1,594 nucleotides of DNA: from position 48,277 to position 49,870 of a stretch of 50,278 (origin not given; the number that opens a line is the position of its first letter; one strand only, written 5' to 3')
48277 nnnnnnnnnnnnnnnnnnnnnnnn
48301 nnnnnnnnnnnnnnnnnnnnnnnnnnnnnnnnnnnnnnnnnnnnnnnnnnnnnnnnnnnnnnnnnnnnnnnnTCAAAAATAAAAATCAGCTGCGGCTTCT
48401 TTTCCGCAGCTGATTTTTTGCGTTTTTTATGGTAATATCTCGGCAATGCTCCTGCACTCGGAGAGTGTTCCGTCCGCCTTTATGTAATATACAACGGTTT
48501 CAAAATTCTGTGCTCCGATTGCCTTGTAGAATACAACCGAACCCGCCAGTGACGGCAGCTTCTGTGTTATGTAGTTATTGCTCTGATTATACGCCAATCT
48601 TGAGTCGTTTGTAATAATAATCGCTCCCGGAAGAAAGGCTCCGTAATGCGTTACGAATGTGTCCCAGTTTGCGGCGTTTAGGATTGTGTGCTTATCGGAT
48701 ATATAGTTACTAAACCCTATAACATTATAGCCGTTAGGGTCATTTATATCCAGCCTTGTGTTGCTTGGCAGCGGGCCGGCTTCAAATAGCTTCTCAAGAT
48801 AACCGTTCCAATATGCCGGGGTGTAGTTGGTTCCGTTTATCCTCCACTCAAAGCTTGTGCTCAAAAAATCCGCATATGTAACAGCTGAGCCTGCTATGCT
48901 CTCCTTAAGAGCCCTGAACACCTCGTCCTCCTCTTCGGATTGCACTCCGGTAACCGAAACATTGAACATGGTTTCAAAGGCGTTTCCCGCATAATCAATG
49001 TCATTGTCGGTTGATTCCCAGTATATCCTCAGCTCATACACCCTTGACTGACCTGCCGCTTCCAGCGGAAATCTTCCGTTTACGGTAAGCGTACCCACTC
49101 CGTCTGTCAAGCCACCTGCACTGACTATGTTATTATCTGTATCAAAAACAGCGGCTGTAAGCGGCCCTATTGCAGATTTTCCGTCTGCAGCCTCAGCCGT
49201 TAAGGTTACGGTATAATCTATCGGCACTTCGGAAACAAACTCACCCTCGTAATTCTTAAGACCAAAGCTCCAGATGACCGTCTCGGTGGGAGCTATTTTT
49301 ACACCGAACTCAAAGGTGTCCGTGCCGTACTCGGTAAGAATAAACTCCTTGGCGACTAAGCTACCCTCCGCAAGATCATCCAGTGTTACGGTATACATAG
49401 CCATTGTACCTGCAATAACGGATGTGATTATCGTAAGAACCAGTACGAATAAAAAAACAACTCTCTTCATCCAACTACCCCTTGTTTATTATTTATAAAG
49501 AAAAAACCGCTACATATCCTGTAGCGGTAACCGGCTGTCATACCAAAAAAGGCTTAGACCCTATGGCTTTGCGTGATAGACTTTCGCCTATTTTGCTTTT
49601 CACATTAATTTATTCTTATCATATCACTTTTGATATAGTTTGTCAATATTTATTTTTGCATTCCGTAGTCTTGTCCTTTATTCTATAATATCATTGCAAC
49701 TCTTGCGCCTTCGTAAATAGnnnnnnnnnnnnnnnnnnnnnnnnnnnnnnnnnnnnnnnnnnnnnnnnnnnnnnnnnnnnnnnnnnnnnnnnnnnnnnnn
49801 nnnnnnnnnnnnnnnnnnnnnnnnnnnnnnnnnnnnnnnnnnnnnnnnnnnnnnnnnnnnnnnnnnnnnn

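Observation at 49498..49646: c-di-GMP-I (GEMM-I) riboswitch with intrinsic terminator upstream of a monocistronic secreted-protein gene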

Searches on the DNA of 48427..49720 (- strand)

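Call 5: search_rna_families(source=window, start=49400, end=49720, threshold=evalue, max_evalue=10, show_alignments=3)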
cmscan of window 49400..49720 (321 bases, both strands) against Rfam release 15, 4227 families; matches with E-value up to 10: 4.
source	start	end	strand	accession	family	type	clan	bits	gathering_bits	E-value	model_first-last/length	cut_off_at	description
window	49523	49607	-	RF01051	c-di-GMP-I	Cis-reg; riboswitch;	CL00126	70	35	5.6e-14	1-87/87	no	c-di-GMP-I riboswitch aptamer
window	49448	49529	-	RF02064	STnc370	Gene; sRNA;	-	20.7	54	2.5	1-71/71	no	Enterobacterial sRNA STnc370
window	49432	49534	-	RF01858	RsaF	Gene; sRNA;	-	16.2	60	1.4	1-119/119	no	RNA Staph. aureus F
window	49400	49514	-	RF02442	SpF66_sRNA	Gene; sRNA;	-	11.7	42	1.5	1-107/239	3'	Streptococcus sRNA SpF66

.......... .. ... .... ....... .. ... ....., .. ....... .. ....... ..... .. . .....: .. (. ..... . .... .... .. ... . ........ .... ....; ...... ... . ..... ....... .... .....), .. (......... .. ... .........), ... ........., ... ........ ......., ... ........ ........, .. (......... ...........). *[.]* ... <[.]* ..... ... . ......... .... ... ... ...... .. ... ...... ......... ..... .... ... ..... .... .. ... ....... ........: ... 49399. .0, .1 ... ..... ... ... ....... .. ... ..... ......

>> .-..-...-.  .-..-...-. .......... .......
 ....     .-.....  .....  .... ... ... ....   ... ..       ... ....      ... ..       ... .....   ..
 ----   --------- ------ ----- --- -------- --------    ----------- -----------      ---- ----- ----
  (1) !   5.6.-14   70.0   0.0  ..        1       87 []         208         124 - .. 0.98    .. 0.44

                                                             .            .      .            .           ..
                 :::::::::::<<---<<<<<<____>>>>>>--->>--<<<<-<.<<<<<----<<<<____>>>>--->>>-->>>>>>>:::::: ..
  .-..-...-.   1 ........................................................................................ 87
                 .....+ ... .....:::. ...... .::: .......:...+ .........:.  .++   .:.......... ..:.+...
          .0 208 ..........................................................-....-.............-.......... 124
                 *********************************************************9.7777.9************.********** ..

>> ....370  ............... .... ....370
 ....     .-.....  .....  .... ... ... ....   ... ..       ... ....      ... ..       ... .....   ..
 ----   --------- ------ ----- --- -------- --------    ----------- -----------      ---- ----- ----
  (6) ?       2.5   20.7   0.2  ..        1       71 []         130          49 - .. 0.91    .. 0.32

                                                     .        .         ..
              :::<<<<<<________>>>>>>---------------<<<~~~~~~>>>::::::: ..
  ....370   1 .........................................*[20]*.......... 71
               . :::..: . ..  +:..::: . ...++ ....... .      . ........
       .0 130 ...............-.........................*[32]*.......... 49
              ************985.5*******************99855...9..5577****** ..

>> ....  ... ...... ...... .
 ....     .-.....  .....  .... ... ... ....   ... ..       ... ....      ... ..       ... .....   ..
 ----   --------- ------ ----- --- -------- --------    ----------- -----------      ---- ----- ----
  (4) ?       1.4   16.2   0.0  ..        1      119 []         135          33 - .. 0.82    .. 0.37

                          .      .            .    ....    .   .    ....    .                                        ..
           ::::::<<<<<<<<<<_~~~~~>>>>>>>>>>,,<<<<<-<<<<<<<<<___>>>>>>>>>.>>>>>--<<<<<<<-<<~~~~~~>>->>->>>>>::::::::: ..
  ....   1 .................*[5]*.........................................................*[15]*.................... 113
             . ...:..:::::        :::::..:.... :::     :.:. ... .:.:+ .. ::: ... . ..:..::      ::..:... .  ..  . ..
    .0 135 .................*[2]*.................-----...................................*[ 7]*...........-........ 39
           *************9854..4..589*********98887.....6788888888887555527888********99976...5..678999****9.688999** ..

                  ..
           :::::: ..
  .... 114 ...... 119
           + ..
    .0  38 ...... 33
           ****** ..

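Call 16: search_rna_families(sources=[L001, L002, L003], threshold=gathering, show_alignments=4)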
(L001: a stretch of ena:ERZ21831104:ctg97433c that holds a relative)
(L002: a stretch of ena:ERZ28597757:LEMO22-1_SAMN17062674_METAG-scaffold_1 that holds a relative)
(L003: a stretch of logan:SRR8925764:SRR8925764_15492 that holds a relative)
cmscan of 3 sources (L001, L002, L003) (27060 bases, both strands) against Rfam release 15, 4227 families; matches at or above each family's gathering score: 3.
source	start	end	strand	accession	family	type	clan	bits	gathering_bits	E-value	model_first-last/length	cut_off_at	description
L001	3839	3924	+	RF01051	c-di-GMP-I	Cis-reg; riboswitch;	CL00126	69.4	35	6.6e-12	1-87/87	no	c-di-GMP-I riboswitch aptamer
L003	3841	3935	+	RF01051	c-di-GMP-I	Cis-reg; riboswitch;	CL00126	62.3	35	3.7e-10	1-87/87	no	c-di-GMP-I riboswitch aptamer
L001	176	249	-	RF00005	tRNA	Gene; tRNA;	CL00001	59.2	29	1.3e-10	1-71/71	no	tRNA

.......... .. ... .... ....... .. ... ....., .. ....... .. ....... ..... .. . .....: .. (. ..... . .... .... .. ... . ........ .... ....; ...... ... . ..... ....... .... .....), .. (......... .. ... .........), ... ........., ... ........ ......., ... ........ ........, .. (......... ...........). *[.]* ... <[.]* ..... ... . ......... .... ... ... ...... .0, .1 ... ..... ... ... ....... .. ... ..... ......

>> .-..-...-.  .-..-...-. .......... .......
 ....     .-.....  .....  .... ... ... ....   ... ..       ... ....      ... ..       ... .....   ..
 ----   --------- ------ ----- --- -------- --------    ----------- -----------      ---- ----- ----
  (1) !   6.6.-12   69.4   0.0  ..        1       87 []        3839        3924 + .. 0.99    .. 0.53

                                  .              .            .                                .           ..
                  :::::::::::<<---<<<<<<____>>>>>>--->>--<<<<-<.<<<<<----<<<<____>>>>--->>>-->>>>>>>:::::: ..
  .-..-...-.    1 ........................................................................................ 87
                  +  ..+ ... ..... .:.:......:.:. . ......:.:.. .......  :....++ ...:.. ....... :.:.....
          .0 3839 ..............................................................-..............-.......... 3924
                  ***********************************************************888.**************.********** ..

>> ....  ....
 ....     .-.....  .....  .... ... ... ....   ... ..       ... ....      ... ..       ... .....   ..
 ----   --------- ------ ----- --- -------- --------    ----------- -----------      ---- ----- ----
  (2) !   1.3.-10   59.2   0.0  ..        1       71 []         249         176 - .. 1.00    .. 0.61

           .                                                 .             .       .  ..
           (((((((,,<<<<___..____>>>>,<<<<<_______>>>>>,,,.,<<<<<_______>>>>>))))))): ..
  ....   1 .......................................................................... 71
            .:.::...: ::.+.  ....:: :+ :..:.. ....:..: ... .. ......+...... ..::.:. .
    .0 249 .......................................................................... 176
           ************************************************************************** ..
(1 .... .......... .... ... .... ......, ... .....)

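Call 42: search_rna_families(sources=[L006, L007, L008, L009, L010, L011, L012, L013, L014, L015, L016, L017, L018, L019, L020, L021, L022, L023, L024, L025], threshold=gathering, show_alignments=10)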
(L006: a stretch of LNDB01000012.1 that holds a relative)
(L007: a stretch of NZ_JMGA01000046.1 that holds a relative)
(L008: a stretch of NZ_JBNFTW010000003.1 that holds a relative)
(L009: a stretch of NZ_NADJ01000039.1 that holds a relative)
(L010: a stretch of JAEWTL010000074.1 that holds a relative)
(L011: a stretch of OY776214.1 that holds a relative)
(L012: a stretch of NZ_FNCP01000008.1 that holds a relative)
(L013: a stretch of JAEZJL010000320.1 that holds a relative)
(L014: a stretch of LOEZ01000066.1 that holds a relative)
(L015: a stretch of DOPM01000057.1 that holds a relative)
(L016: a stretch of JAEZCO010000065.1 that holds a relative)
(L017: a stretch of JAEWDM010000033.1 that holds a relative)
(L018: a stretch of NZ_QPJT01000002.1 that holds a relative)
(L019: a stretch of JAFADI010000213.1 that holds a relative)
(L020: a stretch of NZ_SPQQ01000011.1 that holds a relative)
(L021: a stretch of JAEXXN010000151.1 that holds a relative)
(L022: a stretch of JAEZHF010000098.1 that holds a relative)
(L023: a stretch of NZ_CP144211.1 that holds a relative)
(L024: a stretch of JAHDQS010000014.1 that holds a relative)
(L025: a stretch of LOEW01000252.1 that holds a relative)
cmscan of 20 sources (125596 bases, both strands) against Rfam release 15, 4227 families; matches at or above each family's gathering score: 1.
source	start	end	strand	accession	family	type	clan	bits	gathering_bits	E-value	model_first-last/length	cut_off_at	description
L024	4700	4785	+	RF01051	c-di-GMP-I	Cis-reg; riboswitch;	CL00126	67.9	35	7.3e-11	1-87/87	no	c-di-GMP-I riboswitch aptamer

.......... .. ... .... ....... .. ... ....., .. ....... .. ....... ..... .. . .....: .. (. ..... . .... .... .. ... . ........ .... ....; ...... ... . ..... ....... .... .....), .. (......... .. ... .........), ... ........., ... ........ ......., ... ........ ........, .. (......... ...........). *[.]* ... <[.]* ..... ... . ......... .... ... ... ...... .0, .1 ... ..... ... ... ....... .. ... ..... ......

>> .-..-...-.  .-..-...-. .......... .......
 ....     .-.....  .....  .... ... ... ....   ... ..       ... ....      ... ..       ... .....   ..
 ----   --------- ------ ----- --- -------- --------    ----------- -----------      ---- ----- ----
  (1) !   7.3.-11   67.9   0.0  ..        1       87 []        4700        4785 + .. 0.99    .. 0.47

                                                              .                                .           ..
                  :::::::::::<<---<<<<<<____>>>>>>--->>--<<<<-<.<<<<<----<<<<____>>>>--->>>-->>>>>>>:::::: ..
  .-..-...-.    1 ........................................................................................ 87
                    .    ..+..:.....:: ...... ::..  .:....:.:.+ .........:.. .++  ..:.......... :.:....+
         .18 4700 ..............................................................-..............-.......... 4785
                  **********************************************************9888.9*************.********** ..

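Call 43: search_rna_families(sources=[L026, L027, L028, L029, L030, L031, L032, L033, L034, L035, L036, L037, L038, L039, L040, L041, L042, L043, L044, L045], threshold=gathering, show_alignments=10)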
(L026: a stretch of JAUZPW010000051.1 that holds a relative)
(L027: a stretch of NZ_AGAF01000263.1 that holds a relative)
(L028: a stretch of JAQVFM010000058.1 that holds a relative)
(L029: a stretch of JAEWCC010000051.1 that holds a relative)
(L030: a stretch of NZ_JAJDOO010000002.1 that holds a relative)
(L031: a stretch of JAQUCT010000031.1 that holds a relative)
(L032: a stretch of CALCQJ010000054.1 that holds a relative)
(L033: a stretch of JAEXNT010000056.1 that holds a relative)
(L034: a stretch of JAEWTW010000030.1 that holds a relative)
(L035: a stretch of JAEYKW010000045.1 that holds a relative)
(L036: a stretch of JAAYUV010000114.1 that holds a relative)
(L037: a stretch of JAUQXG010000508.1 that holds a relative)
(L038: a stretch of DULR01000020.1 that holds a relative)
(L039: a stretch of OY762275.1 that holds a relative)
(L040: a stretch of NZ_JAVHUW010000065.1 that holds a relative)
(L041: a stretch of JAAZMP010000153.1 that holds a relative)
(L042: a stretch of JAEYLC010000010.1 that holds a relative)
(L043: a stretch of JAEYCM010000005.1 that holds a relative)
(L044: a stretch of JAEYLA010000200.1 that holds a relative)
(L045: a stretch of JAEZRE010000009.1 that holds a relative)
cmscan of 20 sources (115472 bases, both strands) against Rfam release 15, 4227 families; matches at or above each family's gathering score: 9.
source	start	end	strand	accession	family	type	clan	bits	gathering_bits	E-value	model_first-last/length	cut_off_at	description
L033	2614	2714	-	RF01764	azaaromatic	Cis-reg; riboswitch;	-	94.3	45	4.6e-18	1-101/101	no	azaaromatic riboswitch aptamer (yjdF RNA)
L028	55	141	+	RF01051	c-di-GMP-I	Cis-reg; riboswitch;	CL00126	82.2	35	2.1e-14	1-87/87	no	c-di-GMP-I riboswitch aptamer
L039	1014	1100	+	RF01051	c-di-GMP-I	Cis-reg; riboswitch;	CL00126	79.3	35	1.1e-13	1-87/87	no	c-di-GMP-I riboswitch aptamer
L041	754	838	+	RF03167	c-di-GMP-I-GGC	Cis-reg; riboswitch;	CL00126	71.7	59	9.6e-15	1-80/80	no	c-di-GMP-I-GGC riboswitch aptamer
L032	1171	1256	+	RF03167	c-di-GMP-I-GGC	Cis-reg; riboswitch;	CL00126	67.2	59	1.9e-13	1-80/80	no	c-di-GMP-I-GGC riboswitch aptamer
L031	1953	2047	+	RF01051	c-di-GMP-I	Cis-reg; riboswitch;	CL00126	63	35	1.1e-09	1-87/87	no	c-di-GMP-I riboswitch aptamer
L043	2045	2133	+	RF00005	tRNA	Gene; tRNA;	CL00001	57.9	29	1.2e-09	1-71/71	no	tRNA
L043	1935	2020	+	RF00005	tRNA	Gene; tRNA;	CL00001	57.4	29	1.7e-09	1-71/71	no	tRNA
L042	50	125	+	RF00029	Intron_gpII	Intron;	-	47.5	40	5.9e-06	1-77/77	no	Group II catalytic intron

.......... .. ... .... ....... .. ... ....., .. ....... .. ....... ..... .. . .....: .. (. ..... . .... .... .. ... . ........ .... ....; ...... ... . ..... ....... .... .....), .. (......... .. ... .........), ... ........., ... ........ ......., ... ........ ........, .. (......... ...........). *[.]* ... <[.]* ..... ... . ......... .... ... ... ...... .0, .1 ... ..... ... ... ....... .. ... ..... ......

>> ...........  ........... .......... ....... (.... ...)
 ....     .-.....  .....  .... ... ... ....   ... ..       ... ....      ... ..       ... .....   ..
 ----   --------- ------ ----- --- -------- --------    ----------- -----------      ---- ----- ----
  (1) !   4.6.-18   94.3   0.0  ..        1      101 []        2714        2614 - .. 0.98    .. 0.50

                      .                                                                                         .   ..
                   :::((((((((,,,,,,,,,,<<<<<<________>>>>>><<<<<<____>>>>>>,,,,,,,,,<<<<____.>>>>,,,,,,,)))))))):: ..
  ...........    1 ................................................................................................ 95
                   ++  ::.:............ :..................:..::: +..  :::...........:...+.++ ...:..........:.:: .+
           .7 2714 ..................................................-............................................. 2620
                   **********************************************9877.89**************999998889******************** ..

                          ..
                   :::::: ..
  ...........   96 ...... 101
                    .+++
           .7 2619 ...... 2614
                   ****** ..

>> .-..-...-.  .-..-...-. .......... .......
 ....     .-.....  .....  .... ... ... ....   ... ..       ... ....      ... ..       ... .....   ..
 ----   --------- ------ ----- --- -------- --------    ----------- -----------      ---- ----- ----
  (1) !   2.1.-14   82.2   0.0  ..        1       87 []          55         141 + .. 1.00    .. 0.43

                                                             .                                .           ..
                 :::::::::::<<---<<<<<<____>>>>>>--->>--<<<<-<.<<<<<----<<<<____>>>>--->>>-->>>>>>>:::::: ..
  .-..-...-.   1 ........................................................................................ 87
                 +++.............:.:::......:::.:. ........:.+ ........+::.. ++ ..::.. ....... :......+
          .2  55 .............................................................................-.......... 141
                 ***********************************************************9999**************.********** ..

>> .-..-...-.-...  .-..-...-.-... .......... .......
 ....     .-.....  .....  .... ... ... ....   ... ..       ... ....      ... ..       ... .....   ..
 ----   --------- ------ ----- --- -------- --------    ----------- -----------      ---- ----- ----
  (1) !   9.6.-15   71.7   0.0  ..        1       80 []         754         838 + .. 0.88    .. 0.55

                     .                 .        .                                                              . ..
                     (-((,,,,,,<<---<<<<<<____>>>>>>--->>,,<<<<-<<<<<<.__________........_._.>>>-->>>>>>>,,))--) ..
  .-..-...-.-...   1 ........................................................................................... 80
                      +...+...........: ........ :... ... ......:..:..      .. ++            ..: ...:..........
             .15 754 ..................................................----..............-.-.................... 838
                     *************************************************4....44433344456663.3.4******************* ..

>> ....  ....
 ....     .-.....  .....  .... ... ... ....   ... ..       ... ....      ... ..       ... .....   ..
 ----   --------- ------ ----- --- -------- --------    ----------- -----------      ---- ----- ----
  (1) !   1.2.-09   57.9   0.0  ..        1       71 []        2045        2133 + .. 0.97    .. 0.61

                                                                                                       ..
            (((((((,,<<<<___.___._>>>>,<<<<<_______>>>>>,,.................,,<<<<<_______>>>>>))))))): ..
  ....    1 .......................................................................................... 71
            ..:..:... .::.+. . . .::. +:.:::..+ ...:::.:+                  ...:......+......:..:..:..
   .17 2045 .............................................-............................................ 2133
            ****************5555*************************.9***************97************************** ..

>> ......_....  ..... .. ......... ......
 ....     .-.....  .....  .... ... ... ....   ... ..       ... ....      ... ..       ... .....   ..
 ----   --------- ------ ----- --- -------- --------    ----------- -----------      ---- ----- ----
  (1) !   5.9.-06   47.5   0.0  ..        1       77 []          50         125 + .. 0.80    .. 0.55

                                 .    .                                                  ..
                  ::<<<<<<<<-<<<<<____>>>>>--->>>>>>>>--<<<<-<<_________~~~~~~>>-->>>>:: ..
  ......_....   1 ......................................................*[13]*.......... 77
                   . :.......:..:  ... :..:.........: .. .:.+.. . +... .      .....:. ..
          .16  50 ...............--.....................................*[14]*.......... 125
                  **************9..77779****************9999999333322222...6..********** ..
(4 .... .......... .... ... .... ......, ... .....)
